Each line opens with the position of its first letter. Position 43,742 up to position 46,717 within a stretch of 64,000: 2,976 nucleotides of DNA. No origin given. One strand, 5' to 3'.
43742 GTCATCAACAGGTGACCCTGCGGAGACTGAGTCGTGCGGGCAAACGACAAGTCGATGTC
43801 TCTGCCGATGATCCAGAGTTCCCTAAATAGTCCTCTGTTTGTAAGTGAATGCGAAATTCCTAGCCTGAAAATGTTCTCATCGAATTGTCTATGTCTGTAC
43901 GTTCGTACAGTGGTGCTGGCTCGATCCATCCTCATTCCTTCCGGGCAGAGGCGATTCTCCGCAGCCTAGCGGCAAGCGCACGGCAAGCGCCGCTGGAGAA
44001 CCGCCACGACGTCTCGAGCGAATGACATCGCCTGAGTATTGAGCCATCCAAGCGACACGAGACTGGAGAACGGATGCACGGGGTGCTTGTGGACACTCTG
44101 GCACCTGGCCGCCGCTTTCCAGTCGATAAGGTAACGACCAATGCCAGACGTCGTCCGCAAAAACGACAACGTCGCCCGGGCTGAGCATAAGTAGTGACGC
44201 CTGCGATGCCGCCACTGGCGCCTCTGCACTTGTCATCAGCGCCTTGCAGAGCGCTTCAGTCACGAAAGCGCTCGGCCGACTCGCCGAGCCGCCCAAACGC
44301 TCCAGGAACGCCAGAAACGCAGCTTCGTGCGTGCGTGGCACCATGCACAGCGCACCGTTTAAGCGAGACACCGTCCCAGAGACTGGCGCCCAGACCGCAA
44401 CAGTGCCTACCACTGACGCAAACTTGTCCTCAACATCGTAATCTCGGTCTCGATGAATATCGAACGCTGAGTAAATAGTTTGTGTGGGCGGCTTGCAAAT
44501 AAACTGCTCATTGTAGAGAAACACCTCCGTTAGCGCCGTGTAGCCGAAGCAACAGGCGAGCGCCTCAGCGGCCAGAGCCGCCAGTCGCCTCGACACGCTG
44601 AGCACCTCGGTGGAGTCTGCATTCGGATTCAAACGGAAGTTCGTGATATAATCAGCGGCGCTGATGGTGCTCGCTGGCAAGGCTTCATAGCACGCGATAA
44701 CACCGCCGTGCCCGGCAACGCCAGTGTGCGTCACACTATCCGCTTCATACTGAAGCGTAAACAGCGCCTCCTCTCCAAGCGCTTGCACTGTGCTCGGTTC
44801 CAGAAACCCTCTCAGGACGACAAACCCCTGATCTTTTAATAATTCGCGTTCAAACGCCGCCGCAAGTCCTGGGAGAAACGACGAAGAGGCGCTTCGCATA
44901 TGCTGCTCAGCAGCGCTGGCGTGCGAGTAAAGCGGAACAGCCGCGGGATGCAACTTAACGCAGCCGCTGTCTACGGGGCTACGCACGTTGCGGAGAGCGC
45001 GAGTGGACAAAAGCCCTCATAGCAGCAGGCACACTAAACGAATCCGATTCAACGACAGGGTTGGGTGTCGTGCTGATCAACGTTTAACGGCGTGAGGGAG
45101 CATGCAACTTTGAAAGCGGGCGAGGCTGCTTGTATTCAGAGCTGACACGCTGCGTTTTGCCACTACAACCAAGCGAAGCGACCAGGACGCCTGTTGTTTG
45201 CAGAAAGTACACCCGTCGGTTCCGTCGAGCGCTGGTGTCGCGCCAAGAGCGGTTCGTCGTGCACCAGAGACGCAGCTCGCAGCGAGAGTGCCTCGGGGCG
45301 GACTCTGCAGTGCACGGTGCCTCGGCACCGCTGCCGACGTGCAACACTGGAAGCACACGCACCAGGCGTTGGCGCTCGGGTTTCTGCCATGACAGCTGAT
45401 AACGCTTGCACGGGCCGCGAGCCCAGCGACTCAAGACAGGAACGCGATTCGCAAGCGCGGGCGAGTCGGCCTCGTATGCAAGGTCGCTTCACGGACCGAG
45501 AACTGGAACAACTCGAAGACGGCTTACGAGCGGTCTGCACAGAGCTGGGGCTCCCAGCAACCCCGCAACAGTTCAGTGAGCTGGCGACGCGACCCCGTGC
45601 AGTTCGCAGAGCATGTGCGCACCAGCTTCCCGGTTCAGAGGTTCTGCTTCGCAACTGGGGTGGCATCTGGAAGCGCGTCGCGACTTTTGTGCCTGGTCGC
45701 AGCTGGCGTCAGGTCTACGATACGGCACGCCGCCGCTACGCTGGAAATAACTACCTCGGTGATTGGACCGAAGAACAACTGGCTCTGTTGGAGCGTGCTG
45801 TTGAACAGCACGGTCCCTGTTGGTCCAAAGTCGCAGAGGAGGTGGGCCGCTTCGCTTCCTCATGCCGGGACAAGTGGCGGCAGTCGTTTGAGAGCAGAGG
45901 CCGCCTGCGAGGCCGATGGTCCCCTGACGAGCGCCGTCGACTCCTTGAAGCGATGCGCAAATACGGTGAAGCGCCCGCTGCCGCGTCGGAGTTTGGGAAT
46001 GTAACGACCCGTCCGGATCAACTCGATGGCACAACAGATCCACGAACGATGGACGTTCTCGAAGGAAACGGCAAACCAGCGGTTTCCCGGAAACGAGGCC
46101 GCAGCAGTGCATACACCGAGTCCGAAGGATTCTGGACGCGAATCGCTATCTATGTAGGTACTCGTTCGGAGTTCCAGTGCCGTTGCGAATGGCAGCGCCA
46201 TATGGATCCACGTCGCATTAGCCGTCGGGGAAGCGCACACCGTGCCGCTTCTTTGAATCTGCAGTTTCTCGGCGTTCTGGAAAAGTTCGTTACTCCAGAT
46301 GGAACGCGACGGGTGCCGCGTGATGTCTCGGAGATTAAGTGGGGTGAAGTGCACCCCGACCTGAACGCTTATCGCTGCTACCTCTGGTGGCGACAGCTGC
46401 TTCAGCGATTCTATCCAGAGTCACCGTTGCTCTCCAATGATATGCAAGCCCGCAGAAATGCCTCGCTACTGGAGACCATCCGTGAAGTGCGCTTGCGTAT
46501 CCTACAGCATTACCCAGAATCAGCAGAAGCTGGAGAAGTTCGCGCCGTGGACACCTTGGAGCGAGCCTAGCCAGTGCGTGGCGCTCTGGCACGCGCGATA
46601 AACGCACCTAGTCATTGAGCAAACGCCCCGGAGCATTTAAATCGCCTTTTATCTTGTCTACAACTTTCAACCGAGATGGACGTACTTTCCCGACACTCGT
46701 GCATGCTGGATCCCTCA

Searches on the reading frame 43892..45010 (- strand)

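Call 28: search_protein_families(library=pfam, proteins=[window:43892-45010:-], max_evalue=0.00001)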
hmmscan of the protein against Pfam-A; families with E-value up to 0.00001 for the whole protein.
window:43892-45010:- (373 aa): 1 family
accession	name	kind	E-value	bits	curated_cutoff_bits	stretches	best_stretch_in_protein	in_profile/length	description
PF05721.19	PhyH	-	1.5e-07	32.4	22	1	59-294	2-204/213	Phytanoyl-CoA dioxygenase (PhyH)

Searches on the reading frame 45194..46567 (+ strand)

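Call 28: search_protein_families(library=pfam, proteins=[window:45194-46567:+], max_evalue=0.00001)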
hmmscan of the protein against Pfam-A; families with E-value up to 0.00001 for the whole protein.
window:45194-46567:+ (458 aa): 2 families
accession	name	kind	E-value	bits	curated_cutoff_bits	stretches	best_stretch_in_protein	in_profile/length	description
PF00249.37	Myb_DNA-binding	-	2.8e-22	79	24.4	1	189-230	2-44/46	Myb-like DNA-binding domain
PF13921.12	Myb_DNA-bind_6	-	6.3e-14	52.3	22.9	1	191-232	1-43/60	Myb-like DNA-binding domain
